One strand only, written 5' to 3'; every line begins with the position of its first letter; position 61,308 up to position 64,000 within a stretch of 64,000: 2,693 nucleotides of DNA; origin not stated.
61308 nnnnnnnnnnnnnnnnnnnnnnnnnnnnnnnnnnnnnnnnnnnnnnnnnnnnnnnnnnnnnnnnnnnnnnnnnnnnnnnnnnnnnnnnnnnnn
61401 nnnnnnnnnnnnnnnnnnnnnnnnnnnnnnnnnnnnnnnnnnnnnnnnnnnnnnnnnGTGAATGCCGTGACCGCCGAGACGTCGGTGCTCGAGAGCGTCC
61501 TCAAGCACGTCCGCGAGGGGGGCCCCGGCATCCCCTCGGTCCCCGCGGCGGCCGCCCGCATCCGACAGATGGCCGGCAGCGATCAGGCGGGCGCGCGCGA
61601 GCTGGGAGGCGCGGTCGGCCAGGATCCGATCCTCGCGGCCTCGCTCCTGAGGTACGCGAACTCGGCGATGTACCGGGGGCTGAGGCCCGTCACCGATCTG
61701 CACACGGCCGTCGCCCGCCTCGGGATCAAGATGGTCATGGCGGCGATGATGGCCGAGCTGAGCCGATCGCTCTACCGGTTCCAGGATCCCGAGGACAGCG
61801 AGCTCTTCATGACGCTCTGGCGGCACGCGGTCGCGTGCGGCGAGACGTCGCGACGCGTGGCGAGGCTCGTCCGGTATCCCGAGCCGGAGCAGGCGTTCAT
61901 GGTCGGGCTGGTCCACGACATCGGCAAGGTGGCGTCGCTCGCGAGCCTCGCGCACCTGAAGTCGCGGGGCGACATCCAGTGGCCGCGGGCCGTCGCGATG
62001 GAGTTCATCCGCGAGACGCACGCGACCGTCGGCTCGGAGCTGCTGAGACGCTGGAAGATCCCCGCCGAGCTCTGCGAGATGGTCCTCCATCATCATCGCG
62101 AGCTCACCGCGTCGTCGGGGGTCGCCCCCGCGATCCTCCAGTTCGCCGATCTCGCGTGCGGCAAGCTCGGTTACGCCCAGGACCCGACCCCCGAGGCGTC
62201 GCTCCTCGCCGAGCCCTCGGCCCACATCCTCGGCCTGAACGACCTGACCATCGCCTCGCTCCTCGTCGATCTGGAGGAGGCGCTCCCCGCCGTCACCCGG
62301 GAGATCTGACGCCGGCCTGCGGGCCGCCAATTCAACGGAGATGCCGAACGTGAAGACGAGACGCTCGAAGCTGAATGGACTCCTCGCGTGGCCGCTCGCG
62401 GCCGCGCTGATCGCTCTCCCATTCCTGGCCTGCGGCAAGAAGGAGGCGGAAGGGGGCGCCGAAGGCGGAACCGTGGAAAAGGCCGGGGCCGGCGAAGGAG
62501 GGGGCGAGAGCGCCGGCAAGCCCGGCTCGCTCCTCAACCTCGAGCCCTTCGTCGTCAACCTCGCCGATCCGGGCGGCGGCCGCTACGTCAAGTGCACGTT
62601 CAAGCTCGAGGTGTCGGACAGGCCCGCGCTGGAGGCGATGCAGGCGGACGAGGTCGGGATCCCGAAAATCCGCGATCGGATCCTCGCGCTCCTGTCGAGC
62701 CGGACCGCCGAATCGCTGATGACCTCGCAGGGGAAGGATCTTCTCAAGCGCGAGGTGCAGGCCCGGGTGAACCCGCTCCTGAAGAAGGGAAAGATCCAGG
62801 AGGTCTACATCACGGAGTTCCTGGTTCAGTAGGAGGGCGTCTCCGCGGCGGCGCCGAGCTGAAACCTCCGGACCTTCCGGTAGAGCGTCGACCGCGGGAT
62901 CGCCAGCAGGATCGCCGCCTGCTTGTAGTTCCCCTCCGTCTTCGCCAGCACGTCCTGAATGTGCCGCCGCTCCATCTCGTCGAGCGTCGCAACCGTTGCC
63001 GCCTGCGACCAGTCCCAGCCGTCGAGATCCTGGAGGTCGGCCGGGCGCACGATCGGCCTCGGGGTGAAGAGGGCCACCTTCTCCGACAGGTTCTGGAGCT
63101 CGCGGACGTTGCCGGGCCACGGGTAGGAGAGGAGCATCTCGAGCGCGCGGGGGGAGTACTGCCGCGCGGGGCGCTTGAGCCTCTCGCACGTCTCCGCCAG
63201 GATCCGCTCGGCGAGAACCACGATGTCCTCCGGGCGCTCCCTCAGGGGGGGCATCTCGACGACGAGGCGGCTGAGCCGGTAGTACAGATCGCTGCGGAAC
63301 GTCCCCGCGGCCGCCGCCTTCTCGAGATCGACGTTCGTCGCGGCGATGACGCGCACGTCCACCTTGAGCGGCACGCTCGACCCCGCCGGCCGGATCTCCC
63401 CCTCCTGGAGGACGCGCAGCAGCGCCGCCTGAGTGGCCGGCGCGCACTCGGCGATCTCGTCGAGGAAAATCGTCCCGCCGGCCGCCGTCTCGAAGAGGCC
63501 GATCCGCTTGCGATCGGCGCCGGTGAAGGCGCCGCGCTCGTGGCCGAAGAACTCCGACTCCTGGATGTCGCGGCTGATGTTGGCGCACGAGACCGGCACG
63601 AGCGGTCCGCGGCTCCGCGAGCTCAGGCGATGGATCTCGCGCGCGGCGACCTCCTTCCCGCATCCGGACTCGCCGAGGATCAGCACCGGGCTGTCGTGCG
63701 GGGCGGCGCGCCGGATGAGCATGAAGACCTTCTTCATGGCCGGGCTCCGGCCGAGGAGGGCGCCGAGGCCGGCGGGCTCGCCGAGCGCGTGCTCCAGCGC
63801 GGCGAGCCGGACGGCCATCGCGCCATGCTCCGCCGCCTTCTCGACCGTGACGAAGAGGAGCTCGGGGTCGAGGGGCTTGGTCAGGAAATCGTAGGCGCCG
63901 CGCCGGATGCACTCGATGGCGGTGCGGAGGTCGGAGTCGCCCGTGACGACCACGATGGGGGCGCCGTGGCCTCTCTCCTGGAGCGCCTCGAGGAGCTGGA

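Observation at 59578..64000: GspE/PilB-like protein with both the Walker A lysine and the His-box histidine substituted, clustered with HDOD, a FliL-like lipoprotein and a sigma-54 activator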

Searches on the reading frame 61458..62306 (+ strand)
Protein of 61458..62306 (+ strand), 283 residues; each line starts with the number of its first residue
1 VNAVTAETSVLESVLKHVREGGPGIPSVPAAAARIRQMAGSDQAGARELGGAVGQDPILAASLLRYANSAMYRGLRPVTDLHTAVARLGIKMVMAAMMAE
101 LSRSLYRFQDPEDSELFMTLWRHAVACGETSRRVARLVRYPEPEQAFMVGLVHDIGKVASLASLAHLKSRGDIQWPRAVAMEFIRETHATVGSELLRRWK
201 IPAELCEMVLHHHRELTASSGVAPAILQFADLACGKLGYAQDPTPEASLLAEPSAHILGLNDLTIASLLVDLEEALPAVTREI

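Call 4: search_protein_families(library=pfam, proteins=[window:61458-62306:+], max_evalue=0.01)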
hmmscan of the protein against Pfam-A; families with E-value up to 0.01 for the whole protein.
window:61458-62306:+ (283 aa): 2 families
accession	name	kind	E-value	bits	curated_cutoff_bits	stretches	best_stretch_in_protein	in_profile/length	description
PF08668.18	HDOD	-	1.2e-41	142.8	22.9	1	25-214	1-195/196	HDOD domain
PF01966.28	HD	-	3.2e-09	37.5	22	1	121-246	2-103/116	HD domain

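Call 5: search_protein_families(library=ncbifam, proteins=[window:61458-62306:+], max_evalue=0.01)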
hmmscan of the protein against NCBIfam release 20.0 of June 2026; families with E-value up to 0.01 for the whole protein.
window:61458-62306:+ (283 aa): 2 families
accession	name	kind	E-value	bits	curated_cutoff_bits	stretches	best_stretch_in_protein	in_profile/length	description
TIGR00277.1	HDIG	domain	6.8e-07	29.1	27.6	1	121-214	6-83/84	HDIG domain-containing metalloprotein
TIGR03319.1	RNase_Y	equivalog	0.00068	18.2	454.35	1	184-231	372-418/514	ribonuclease Y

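Call 76: search_solved_structures(query=window:61458-62306:+, max_evalue=0.01, show_alignments=3)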
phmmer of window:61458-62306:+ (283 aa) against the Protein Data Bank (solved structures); distinct sequences matched with E-value up to 0.01: 8.
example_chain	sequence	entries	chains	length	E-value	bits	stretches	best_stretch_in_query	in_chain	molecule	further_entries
3hc1_A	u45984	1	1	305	5.3e-18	68.8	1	18-240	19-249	uncharacterized HDOD domain protein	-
3i7a_A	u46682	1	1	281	9.4e-14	54.8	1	7-209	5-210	Putative metal-dependent phosphohydrolase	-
3m1t_A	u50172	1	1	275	3.6e-11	46.4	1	25-210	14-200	Putative phosphohydrolase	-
3mem_A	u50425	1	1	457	9.8e-09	38.4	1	24-205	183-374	Putative signal transduction protein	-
3p3q_A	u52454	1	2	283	5.1e-08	36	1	25-271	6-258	MmoQ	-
3ljx_A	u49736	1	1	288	2.6e-07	33.7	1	25-271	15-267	MmoQ Response regulator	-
9qzk_A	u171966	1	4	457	5.2e-06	29.5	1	24-206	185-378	HDOD domain-containing protein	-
1vqr_A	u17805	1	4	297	0.00022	24.1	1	25-108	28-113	hypothetical protein Cj0248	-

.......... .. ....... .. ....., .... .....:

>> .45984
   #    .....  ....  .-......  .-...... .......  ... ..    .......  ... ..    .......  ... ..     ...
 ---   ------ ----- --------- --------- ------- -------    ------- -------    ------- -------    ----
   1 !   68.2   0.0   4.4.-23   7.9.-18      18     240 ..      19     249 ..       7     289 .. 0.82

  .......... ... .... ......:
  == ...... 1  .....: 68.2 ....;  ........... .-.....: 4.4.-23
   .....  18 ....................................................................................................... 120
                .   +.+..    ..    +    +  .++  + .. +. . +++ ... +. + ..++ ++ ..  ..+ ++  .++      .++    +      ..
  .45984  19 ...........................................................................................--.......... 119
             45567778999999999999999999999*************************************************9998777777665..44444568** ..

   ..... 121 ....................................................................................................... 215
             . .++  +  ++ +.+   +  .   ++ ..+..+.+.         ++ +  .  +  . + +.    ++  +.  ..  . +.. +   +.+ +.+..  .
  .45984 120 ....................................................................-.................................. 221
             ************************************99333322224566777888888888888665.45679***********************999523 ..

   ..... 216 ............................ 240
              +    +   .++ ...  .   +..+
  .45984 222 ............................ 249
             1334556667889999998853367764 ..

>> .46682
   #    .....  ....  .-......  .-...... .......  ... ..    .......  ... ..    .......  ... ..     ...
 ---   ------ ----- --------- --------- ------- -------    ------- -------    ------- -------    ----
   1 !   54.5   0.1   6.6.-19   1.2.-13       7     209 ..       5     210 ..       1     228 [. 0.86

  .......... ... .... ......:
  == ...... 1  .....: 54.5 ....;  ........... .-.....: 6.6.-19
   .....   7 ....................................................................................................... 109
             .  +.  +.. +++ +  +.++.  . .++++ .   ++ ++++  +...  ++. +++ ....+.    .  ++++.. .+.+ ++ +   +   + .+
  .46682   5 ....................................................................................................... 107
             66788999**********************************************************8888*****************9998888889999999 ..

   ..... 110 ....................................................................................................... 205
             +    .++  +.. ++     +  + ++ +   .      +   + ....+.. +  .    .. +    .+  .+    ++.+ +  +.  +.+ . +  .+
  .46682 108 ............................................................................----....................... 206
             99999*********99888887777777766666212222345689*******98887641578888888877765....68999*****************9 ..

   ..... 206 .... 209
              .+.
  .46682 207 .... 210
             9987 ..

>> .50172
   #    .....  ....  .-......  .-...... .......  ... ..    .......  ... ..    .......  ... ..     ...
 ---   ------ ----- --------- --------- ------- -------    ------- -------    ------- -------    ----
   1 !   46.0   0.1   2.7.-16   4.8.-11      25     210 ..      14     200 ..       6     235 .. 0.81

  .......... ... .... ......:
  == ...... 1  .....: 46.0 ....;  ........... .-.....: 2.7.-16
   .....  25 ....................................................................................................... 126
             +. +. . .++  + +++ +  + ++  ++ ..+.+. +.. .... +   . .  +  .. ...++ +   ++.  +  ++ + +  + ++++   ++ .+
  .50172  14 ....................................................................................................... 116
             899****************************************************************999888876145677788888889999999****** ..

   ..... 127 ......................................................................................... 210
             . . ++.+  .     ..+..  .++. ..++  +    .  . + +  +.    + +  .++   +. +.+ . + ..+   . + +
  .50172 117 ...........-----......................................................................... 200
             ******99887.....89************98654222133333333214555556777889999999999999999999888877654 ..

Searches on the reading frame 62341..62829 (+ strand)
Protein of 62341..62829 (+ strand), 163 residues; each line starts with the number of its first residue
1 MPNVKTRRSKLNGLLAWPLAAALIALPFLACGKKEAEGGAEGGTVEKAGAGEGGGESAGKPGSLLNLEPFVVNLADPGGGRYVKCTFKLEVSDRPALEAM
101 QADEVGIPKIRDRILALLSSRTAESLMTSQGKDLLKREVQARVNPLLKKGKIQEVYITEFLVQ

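Call 4: search_protein_families(library=pfam, proteins=[window:62341-62829:+], max_evalue=0.01)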
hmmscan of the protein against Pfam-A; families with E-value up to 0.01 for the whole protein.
window:62341-62829:+ (163 aa): 1 family
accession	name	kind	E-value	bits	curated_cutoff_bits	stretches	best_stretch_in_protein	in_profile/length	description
PF03748.19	FliL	-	4.8e-26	91.7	24.6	1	66-163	3-103/103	Flagellar basal body-associated protein FliL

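Call 5: search_protein_families(library=ncbifam, proteins=[window:62341-62829:+], max_evalue=0.01)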
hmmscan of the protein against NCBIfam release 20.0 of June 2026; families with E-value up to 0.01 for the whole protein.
window:62341-62829:+ (163 aa): 6 families
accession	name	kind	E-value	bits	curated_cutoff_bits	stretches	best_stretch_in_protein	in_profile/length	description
NF006283.1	PRK08455.1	equivalog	6.6e-24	84.5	187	1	56-163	78-182/182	flagellar basal body-associated protein FliL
NF005435.1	PRK07021.1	equivalog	4.8e-17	62.2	131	1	60-163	52-157/157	flagellar basal body-associated protein FliL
NF005826.1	PRK07718.1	equivalog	1.1e-13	51.4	140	1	70-163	56-143/143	flagellar basal body-associated protein FliL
NF004285.1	PRK05696.1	equivalog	4.7e-10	39.5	179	1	68-163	75-171/171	flagellar basal body-associated protein FliL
NF009420.1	PRK12785.1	equivalog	1e-06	28.6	197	1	56-163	55-161/161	flagellar basal body-associated protein FliL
NF005175.0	PRK06654.1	equivalog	0.0025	17.6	218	1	109-160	128-176/181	flagellar basal body-associated protein FliL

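Call 14: find_encoding_contigs(protein=window:62341-62829:+, flank=10000, max_places=5)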
Protein window:62341-62829:+ (163 aa): no gene with exactly this product is on record in the collection.

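Call 89: search_solved_structures(query=window:62341-62829:+, max_evalue=1, show_alignments=1)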
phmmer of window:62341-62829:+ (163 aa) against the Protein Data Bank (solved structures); distinct sequences matched with E-value up to 1: 6.
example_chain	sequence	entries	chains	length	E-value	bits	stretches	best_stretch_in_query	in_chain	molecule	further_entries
9hmf_O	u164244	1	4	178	1.8e-17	66.8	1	45-162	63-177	Flagellar protein FliL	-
7sgn_A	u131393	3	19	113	1e-14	57.9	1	68-163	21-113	Flagellar protein FliL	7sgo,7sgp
6ahq_A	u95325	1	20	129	0.11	15.5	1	58-163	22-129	Flagellar protein FliL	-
6ahp_A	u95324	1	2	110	0.12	15.4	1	61-163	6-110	Flagellar protein FliL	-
9hmb_A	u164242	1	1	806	0.3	14.1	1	51-116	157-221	DUF5703 domain-containing protein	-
6pil_A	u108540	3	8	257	0.58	13.2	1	44-93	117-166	scFv-M204 antibody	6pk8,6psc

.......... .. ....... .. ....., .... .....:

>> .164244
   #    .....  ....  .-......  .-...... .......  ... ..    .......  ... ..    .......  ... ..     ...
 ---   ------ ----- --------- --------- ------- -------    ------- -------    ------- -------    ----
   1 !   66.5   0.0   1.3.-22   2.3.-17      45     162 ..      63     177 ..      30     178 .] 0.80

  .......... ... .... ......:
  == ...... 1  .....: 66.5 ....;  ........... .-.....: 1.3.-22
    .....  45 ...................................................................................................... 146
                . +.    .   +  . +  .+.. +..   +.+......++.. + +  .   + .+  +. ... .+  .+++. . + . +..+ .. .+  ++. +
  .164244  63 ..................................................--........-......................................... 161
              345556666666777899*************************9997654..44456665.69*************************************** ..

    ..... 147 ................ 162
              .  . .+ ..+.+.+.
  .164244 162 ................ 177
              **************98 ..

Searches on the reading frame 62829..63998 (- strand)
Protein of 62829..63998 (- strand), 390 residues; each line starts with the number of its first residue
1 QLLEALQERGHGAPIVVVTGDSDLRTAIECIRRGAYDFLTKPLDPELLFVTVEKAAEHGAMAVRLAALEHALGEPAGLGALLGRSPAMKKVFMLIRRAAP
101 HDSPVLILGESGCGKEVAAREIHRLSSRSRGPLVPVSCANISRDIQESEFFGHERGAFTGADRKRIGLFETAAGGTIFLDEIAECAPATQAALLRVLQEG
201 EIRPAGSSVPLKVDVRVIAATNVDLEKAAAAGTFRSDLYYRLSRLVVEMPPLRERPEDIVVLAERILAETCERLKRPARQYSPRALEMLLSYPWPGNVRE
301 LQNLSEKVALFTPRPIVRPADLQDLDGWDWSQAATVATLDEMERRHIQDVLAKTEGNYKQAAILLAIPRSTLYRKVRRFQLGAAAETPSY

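Call 4: search_protein_families(library=pfam, proteins=[window:62829-63998:-], max_evalue=0.01)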
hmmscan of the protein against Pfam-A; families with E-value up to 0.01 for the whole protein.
window:62829-63998:- (390 aa): 13 families
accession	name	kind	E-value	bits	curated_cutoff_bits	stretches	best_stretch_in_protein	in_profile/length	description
PF00158.32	Sigma54_activat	-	7.4e-63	211.7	20.2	1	82-246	2-166/168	Sigma-54 interaction domain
PF14532.12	Sigma54_activ_2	-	1.2e-21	77.8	25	1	82-252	1-138/138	Sigma-54 interaction domain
PF25601.1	AAA_lid_14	-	6.6e-20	71.2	27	1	253-324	1-72/87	AAA+ ATPase lid domain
PF02954.25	HTH_8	-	4.4e-11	42.8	22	1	338-379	1-42/42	Bacterial regulatory protein, Fis family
PF07728.20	AAA_5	-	5.3e-11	43.1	22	1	104-223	1-123/139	AAA domain (dynein-related subfamily)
PF00072.30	Response_reg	-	3e-08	34.2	30.2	1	1-51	59-109/111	Response regulator receiver domain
PF13191.12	AAA_16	-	0.00014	22.8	32.6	1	81-153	2-64/167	AAA ATPase domain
PF00004.35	AAA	-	0.00025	21.9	21.2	1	105-223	1-110/131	ATPase family associated with various cellular activities (AAA)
PF07726.17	AAA_3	-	0.00041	20.7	27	1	176-222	65-111/131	ATPase family associated with various cellular activities (AAA)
PF07724.20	AAA_2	-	0.00052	20.5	27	1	105-230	6-132/166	AAA domain (Cdc48 subfamily)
PF13384.12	HTH_23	-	0.0018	18.5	24.6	1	339-383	2-46/50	Homeodomain-like domain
PF01078.27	Mg_chelatase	-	0.0032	17.4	20.3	0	161-222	94-157/207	Magnesium chelatase, subunit ChlI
PF13518.12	HTH_28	-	0.0043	17.6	25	0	349-381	8-38/52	Helix-turn-helix domain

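Call 5: search_protein_families(library=ncbifam, proteins=[window:62829-63998:-], max_evalue=0.01)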
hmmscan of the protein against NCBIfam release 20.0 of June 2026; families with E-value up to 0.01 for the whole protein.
window:62829-63998:- (390 aa): 39 families (the best 25 are shown)
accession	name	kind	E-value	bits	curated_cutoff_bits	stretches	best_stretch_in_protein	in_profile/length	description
TIGR02915.1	PEP_resp_reg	equivalog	2.9e-100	336.2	502.6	1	14-381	75-444/445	PEP-CTERM-box response regulator transcription factor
TIGR01818.1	ntrC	equivalog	2.5e-97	326.6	558.6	1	2-323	60-378/463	nitrogen regulation protein NR(I)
NF008469.0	PRK11361.1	equivalog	2.5e-92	310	714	1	3-381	67-456/461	acetoacetate metabolism transcriptional regulator AtoC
TIGR01817.1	nifA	equivalog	4.4e-89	299.7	528.85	1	80-321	197-437/534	nif-specific transcriptional activator NifA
NF041552.1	TF_PrdR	equivalog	4.8e-88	295.9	795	1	78-379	266-576/577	sigma-54 dependent transcriptional regulator PrdR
NF007689.0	PRK10365.1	equivalog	1.3e-87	294.5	760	1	13-378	78-441/441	sigma-54-dependent response regulator transcription factor ZraR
NF003451.0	PRK05022.1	equivalog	9.3e-85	285.3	476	1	78-381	189-510/512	nitric oxide reductase transcriptional regulator NorR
NF011695.0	PRK15115.1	equivalog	1.5e-84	284.3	763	1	1-384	67-441/445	two-component system response regulator GlrR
NF041946.1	LuxO_transreg_Vib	equivalog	6.4e-84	282.4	800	2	2-308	58-362/463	quorum-sensing sigma-54 dependent transcriptional regulator LuxO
NF038308.1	RNA_repair_RtcR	equivalog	3.1e-83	280.4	650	1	81-373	182-505/530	RNA repair transcriptional activator RtcR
NF049963.1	RespRegFlgRCampy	domain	8e-82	275.4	750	1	15-381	72-429/429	fla regulon two-component system response regulator FlgR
NF050807.1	TransRegFlbDCaul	equivalog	1.9e-81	274.3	750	1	2-380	60-439/454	sigma-54-dependent transcriptional regulator FlbD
TIGR02329.1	propionate_PrpR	equivalog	1.9e-80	271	499.2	1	68-377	201-525/526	propionate catabolism operon regulatory protein PrpR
NF051870.1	NAssimRespRegNtrX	equivalog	4.4e-79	266.5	600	1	1-378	64-449/452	nitrogen assimilation response regulator NtrX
TIGR02974.1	phageshock_pspF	equivalog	2.3e-78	263.8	443.55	1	81-308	1-229/336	phage shock protein operon transcriptional activator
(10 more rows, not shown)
